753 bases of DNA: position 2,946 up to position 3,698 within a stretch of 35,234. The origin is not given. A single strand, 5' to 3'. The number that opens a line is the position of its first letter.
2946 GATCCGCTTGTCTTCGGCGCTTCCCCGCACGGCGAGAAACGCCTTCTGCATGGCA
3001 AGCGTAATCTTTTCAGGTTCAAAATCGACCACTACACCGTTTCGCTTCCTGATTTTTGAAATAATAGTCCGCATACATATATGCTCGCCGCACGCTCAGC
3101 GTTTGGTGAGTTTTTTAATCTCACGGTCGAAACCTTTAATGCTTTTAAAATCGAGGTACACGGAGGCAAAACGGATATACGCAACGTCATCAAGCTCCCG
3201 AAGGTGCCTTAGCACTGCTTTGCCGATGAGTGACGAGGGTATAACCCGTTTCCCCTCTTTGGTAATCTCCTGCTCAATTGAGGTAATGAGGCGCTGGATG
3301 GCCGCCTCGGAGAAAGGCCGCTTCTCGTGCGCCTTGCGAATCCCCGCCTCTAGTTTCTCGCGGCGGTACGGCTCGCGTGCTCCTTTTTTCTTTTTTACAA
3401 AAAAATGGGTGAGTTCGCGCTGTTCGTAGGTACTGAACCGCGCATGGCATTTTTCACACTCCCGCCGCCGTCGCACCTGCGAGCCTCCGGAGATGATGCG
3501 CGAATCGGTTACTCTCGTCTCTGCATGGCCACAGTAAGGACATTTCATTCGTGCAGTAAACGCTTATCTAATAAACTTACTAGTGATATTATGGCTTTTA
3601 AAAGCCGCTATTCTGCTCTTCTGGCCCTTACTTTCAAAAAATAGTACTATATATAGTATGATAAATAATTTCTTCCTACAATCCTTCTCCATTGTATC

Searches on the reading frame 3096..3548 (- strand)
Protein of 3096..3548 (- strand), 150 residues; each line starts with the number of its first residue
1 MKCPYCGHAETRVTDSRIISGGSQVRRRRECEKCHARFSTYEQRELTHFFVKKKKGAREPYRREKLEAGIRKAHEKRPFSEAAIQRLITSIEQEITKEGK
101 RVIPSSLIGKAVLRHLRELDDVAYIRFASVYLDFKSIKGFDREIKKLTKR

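Call 14: search_protein_families(library=pfam, proteins=[window:3096-3548:-], max_evalue=0.01)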
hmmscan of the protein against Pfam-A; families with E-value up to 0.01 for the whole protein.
window:3096-3548:- (150 aa): 3 families
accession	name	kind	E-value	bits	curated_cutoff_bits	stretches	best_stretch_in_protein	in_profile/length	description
PF22811.2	Zn_ribbon_NrdR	-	2.8e-20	72.4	27.2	1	1-42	1-42/42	Transcriptional repressor NrdR-like, N-terminal domain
PF03477.21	ATP-cone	-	2.4e-18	66.9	25.8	1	50-136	2-87/88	ATP cone domain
PF23451.1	Zn_ribbon_PaaD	-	0.0035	17.4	27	1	2-38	16-49/53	PaaD zinc beta ribbon domain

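Call 59: find_encoding_contigs(protein=window:3096-3548:-, flank=10000, max_places=6)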
Protein window:3096-3548:- (150 aa): no gene with exactly this product is on record in the collection.
